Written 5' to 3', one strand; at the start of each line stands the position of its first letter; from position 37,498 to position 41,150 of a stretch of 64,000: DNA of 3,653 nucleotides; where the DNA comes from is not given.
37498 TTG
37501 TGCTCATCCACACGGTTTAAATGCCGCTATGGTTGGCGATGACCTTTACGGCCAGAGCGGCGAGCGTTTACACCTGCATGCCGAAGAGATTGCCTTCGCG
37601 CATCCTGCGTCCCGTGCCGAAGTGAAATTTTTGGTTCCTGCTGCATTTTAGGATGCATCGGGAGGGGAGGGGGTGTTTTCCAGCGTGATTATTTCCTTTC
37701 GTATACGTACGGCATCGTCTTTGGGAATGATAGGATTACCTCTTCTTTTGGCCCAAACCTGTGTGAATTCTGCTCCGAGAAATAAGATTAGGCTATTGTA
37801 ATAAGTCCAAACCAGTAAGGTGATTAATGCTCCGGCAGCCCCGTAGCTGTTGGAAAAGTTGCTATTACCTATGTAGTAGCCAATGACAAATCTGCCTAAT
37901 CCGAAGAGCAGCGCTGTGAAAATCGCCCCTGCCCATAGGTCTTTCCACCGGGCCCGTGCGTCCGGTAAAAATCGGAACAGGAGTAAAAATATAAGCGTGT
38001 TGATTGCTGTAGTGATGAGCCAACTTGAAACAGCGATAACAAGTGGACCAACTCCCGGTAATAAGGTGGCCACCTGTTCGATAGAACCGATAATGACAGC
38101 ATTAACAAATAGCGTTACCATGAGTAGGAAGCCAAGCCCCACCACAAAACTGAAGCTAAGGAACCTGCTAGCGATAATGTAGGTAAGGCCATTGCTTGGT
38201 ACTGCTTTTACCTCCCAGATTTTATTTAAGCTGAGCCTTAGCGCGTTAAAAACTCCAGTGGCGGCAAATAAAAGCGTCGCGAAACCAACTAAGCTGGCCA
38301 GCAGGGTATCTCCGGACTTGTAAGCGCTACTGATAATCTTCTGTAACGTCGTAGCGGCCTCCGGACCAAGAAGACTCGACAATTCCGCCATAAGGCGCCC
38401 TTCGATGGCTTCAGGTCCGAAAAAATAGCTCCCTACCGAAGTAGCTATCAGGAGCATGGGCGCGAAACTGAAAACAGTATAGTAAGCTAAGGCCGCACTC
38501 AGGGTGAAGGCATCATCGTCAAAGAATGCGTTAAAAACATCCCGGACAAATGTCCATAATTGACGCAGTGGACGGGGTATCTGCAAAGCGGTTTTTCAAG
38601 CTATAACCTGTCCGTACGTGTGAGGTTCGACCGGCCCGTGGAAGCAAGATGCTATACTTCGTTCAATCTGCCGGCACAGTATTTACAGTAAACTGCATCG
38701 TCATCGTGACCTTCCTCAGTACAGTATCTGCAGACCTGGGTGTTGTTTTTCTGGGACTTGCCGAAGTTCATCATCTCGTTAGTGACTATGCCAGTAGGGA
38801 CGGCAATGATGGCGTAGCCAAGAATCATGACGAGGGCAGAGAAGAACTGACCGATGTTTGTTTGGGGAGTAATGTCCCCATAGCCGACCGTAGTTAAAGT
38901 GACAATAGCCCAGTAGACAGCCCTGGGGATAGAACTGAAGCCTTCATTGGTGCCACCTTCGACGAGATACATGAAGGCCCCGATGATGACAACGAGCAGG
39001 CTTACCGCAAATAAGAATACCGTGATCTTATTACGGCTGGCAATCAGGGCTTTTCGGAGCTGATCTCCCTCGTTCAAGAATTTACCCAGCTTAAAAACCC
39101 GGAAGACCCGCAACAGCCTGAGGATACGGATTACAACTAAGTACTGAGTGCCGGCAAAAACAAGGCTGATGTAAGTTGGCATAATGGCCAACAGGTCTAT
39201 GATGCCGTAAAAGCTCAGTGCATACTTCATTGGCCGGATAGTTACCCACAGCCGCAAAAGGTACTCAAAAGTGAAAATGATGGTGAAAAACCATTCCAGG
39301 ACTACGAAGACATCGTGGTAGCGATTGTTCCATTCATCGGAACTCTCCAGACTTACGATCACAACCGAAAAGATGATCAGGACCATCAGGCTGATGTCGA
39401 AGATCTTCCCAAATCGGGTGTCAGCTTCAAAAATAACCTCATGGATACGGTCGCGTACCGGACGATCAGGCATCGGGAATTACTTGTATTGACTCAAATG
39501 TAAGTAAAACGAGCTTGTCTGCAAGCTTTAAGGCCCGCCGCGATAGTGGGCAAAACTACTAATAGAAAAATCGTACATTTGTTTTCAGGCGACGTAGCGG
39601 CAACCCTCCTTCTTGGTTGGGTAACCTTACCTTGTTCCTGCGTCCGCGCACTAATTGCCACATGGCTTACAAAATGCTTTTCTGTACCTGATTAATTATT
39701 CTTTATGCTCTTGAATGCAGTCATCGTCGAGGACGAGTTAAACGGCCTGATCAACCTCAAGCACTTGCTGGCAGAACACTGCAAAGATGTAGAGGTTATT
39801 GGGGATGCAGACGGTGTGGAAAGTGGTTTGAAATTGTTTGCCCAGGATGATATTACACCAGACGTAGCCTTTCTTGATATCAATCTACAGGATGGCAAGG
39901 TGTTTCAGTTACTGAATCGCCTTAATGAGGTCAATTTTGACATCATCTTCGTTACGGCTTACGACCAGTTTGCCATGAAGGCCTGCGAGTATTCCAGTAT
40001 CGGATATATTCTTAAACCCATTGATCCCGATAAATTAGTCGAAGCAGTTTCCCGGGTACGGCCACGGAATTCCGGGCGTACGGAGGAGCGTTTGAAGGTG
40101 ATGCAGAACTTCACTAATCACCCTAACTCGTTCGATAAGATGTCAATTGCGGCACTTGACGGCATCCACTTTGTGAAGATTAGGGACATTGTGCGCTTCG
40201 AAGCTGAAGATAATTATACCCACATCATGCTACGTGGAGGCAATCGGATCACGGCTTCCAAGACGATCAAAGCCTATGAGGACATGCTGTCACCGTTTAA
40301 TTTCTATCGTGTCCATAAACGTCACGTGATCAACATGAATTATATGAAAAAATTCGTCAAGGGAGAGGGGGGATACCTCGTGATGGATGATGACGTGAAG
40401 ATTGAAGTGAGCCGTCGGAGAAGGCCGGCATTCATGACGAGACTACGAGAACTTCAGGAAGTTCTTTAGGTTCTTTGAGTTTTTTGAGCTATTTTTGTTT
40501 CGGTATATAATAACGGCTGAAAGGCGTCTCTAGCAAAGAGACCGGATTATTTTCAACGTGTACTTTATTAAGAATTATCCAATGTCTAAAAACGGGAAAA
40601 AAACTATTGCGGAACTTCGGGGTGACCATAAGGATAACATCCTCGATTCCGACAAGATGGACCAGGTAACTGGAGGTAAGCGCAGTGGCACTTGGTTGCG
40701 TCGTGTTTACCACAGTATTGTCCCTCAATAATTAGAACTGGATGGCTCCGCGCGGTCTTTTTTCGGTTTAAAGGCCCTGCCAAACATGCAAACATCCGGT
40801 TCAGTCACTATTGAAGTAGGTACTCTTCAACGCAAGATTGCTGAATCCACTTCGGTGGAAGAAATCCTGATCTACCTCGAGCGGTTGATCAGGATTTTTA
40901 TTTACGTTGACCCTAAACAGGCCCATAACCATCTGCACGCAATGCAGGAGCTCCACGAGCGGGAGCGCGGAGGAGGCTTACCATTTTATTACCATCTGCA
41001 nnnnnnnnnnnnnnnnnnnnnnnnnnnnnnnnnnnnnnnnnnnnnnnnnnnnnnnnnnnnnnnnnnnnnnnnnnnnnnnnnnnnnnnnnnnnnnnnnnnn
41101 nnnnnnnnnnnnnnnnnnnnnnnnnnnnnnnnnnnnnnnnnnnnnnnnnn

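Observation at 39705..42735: ComCDE-like three-gene module in Bacteroidota: LytTR regulator, hidden GG-leader peptide and soluble TPR histidine kinase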

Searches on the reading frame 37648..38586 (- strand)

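Call 3: search_protein_families(library=pfam, proteins=[window:37648-38586:-], max_evalue=0.01)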
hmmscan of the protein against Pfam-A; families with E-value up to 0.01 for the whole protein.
window:37648-38586:- (312 aa): 1 family
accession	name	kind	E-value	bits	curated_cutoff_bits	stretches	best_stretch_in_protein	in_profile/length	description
PF03631.20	Virul_fac_BrkB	-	6.7e-52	177.1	33.7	1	23-281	2-258/259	Virulence factor BrkB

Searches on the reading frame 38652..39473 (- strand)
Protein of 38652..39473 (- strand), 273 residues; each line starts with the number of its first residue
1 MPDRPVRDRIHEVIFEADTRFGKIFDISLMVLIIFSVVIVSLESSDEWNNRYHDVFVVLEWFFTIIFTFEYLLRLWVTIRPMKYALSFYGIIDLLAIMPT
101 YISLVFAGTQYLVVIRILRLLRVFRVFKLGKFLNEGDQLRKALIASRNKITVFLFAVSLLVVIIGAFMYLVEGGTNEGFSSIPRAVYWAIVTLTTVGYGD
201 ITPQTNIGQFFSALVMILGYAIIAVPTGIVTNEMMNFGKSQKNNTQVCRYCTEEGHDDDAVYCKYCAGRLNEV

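Call 3: search_protein_families(library=pfam, proteins=[window:38652-39473:-], max_evalue=0.01)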
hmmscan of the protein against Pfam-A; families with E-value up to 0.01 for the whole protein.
window:38652-39473:- (273 aa): 3 families
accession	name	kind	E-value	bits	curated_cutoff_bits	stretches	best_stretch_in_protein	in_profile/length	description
PF00520.37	Ion_trans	-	2e-35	122.6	25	1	23-239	2-238/241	Ion transport protein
PF07885.22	Ion_trans_2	-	1.4e-16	60.5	22.5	1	157-234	2-77/79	Ion channel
PF08016.18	PKD_channel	-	4.1e-06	26.8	22.4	1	111-218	96-206/225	Polycystin cation channel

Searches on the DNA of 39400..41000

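Call 52: search_rna_families(source=window, start=39400, end=41000, threshold=evalue, max_evalue=1)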
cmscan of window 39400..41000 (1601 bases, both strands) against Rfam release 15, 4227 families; matches with E-value up to 1: 0.
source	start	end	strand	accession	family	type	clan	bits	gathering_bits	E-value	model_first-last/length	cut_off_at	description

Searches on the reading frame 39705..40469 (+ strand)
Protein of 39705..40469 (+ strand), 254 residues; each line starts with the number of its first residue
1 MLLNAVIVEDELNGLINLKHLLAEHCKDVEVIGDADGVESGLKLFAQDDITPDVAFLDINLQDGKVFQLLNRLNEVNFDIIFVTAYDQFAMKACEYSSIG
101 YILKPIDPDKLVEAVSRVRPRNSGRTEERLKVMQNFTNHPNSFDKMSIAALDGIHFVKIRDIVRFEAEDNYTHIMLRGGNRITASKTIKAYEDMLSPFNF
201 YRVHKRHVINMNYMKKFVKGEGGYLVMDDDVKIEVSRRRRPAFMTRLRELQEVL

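Call 3: search_protein_families(library=pfam, proteins=[window:39705-40469:+], max_evalue=0.01)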
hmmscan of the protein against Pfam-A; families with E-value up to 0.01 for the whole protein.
window:39705-40469:+ (254 aa): 2 families
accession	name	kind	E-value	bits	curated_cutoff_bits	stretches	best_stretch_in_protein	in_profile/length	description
PF04397.21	LytTR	-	3.3e-18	66.1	22.6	1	153-247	2-97/98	LytTr DNA-binding domain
PF00072.30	Response_reg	-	2e-12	47.7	30.2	1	6-115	2-110/111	Response regulator receiver domain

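Call 4: search_protein_families(library=ncbifam, proteins=[window:39705-40469:+], max_evalue=1)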
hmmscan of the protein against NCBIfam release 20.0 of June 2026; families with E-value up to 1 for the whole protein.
window:39705-40469:+ (254 aa): 34 families (the best 25 are shown)
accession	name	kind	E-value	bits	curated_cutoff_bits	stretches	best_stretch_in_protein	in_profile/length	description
NF010684.1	PRK14084.1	equivalog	1.5e-29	103.6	375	1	4-238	2-243/254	response regulator transcription factor LytR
NF008677.0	PRK11697.1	equivalog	3.3e-28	98.7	246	1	3-239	2-227/238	two-component system response regulator BtsR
NF007935.0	PRK10651.1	equivalog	1.2e-08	34.4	250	1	22-118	25-123/216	two-component system response regulator NarL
NF009972.0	PRK13435.1-3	subfamily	2.9e-08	33.6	119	1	6-126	20-135/146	response regulator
TIGR02875.1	spore_0_A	equivalog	1.6e-07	30.8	200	1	6-144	5-147/262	sporulation transcription factor Spo0A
NF033791.1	ActR_PrrA_rreg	equivalog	6.1e-07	29.6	250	1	7-122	6-120/173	ActR/PrrA/RegA family redox response regulator transcription factor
NF047785.1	respo_reg_MadR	equivalog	9.6e-07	28.3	300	1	18-123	16-125/209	MadR family response regulator transcription factor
NF052445.1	RespRegMctR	equivalog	3.7e-06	26.5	300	1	17-119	16-119/205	two-component system response regulator MctR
TIGR01818.1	ntrC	equivalog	3.8e-06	26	558.6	1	8-131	4-126/463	nitrogen regulation protein NR(I)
NF049963.1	RespRegFlgRCampy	domain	1.6e-05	24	750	1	3-131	1-125/429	fla regulon two-component system response regulator FlgR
NF009970.0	PRK13435.1-1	equivalog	3.2e-05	23.9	143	1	5-121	3-114/125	response regulator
NF007708.0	PRK10403.1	equivalog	3.2e-05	23.5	343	1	17-155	21-163/215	nitrate/nitrite response regulator protein NarP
NF008469.0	PRK11361.1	equivalog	4.6e-05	22.3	714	1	6-125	8-126/461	acetoacetate metabolism transcriptional regulator AtoC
NF009971.0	PRK13435.1-2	subfamily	5.4e-05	23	151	1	5-127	3-121/141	response regulator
NF006623.1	PRK09191.1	subfamily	7.2e-05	22.7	240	1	6-117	141-250/258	PhyR family response regulator anti-anti-sigma factor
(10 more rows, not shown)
